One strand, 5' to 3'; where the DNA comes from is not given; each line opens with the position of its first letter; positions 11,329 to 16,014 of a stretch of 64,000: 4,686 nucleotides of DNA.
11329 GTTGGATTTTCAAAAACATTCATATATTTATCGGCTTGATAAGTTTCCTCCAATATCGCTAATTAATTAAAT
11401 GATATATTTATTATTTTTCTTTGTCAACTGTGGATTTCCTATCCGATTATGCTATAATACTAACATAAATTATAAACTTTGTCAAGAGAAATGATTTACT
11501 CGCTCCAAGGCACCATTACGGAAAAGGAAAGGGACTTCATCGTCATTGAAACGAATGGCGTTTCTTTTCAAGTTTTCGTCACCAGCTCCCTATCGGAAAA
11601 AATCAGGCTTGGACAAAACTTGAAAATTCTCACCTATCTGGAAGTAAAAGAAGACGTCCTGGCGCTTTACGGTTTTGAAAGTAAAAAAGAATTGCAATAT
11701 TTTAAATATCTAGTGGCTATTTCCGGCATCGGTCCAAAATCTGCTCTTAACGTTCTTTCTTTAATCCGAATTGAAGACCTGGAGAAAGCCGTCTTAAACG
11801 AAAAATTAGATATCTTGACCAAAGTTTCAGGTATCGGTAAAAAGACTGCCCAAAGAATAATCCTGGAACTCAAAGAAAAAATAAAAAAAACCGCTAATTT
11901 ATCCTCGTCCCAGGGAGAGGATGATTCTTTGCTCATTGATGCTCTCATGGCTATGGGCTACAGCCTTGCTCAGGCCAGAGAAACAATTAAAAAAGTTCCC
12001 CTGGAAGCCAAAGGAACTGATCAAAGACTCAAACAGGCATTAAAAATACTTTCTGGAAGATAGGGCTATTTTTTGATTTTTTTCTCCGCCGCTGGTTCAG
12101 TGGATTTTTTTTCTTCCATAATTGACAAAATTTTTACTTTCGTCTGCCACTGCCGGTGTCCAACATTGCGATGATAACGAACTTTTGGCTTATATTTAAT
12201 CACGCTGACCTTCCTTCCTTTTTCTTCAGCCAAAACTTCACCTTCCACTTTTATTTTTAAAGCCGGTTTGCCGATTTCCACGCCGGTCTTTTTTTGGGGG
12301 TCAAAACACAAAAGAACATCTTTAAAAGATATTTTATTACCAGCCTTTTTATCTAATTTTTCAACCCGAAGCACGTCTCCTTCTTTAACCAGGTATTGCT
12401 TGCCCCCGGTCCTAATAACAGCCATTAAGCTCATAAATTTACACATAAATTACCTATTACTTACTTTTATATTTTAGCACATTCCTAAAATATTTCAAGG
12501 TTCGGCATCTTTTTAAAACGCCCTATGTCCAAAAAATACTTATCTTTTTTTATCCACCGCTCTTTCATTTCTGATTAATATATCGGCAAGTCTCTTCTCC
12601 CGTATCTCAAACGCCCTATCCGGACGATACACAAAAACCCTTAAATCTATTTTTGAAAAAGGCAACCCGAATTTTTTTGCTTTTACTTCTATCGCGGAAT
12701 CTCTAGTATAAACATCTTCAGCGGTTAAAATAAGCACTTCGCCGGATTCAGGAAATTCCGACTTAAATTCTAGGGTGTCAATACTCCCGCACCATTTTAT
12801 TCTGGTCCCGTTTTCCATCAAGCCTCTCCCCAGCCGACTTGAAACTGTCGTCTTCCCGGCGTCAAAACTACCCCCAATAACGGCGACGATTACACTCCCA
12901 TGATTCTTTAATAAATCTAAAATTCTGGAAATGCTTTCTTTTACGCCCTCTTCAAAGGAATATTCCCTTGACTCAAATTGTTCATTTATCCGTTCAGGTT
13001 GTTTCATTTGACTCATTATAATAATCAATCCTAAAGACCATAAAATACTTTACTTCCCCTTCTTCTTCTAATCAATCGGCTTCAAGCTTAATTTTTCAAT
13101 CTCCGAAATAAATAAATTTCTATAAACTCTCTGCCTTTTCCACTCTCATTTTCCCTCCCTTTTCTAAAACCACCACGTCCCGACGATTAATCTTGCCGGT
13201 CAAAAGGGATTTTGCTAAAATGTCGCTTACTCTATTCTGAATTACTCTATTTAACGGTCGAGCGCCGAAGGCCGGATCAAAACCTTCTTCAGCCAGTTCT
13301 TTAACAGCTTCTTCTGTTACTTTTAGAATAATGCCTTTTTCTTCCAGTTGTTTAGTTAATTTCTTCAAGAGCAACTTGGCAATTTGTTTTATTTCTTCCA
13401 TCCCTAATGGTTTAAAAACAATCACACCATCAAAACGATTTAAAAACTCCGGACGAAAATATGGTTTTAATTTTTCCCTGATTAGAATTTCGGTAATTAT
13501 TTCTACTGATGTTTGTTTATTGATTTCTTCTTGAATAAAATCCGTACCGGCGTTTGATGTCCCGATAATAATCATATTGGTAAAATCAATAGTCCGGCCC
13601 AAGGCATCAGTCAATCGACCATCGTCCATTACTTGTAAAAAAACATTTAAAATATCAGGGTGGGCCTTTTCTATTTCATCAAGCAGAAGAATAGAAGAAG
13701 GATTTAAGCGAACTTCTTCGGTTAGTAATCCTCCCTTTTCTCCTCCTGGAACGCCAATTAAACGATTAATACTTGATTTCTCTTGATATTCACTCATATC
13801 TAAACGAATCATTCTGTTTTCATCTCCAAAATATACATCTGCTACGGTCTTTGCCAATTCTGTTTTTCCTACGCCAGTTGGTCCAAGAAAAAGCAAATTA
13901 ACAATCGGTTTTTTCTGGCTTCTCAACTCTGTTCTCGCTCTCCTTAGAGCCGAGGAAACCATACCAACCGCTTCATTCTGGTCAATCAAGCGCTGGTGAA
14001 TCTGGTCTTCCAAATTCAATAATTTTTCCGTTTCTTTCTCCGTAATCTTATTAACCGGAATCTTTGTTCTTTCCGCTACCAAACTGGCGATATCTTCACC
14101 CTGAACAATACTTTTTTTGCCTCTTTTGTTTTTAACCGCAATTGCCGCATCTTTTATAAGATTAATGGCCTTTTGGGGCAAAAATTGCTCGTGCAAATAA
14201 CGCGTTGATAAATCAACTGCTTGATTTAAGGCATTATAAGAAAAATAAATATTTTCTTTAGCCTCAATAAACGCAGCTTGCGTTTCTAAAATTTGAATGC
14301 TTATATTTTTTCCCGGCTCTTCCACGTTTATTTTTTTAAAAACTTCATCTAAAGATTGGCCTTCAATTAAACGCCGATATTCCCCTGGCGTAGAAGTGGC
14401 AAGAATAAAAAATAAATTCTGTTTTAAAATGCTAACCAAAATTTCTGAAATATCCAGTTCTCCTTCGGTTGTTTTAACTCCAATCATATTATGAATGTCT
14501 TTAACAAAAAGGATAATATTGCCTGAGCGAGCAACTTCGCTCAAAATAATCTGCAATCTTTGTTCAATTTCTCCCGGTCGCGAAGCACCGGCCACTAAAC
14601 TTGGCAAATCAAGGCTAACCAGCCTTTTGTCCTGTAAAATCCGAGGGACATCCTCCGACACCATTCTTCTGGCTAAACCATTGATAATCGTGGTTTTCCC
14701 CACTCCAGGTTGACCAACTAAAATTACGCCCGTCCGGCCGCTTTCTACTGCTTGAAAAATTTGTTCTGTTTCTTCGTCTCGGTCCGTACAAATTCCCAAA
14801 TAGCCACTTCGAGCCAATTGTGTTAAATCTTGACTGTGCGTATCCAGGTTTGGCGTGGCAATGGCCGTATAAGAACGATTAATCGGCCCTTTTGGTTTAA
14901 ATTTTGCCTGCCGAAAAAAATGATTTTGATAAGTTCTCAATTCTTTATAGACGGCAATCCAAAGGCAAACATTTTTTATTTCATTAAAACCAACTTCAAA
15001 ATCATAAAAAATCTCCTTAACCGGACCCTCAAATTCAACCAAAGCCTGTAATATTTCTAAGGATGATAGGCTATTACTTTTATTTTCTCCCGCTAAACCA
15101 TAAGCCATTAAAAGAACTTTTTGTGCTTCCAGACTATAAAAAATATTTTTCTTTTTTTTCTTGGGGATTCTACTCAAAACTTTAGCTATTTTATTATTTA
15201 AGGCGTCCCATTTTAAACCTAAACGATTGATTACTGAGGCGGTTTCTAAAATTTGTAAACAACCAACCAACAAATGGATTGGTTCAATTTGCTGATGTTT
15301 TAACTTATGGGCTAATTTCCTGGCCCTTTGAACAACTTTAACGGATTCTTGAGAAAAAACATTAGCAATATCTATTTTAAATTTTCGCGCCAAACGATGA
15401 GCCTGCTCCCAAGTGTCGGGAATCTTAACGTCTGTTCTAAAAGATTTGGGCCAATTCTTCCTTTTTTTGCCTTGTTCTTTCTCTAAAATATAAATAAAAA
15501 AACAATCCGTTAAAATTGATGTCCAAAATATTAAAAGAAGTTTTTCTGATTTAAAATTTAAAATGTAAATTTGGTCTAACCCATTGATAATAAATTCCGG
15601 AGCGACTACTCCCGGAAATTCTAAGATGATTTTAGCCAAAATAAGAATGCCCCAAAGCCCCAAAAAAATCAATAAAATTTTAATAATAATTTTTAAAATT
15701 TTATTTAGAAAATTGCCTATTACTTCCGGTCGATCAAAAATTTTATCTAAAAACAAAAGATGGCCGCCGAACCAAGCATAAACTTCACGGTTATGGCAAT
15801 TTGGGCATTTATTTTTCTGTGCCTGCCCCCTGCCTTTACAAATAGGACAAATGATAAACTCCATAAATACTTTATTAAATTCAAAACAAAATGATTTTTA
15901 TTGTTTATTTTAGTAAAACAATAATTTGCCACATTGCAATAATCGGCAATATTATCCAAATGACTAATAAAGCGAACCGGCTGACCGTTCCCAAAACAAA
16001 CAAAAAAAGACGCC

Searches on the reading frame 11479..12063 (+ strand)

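Call 71: search_protein_families(library=pfam, proteins=[window:11479-12063:+], max_evalue=1e-10)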
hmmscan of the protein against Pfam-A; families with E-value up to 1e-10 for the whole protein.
window:11479-12063:+ (194 aa): 2 families
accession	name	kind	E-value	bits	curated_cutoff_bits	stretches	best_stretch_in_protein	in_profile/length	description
PF01330.27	RuvA_N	-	2.6e-18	66.3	23.6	1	5-65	1-61/61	RuvA N terminal domain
PF14520.12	HHH_5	-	4.9e-15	56.2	27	1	75-133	1-57/57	Helix-hairpin-helix domain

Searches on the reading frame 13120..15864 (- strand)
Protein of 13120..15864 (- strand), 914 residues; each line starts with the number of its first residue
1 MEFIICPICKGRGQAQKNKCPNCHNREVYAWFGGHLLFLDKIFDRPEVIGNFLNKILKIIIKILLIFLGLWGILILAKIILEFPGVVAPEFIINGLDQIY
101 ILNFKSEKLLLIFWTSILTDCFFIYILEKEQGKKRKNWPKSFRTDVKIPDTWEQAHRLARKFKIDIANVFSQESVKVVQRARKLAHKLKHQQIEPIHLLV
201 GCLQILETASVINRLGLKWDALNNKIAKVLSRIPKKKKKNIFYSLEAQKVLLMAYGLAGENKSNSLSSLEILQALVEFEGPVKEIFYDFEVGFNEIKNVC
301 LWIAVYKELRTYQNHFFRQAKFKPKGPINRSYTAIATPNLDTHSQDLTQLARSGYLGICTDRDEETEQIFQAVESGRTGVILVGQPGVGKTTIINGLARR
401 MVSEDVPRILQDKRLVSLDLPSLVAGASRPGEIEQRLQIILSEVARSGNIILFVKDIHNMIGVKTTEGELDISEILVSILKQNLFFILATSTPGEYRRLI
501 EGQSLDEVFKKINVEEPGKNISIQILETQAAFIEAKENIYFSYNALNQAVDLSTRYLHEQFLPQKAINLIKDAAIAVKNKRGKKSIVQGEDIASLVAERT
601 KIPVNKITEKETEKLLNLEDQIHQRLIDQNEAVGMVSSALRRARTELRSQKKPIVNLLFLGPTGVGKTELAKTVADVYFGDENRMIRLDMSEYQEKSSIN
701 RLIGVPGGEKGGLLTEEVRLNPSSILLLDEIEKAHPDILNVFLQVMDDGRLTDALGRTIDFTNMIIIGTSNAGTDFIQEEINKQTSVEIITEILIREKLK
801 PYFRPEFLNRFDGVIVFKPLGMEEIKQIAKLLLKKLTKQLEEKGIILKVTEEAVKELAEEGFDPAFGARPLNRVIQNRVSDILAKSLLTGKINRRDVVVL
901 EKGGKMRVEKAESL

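Call 71: search_protein_families(library=pfam, proteins=[window:13120-15864:-], max_evalue=1e-10)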
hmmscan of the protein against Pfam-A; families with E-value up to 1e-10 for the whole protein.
window:13120-15864:- (914 aa): 4 families
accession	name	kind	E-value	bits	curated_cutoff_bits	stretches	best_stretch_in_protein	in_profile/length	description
PF07724.20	AAA_2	-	8.7e-53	179.2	27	1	652-812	1-164/166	AAA domain (Cdc48 subfamily)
PF10431.15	ClpB_D2-small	-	3.1e-24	85.3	21.9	1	820-898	1-79/81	C-terminal, D2-small domain, of ClpB protein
PF00004.35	AAA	-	6e-22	78.9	21.2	0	380-499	1-117/131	ATPase family associated with various cellular activities (AAA)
PF07728.20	AAA_5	-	1.1e-17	64.7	22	1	656-781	1-131/139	AAA domain (dynein-related subfamily)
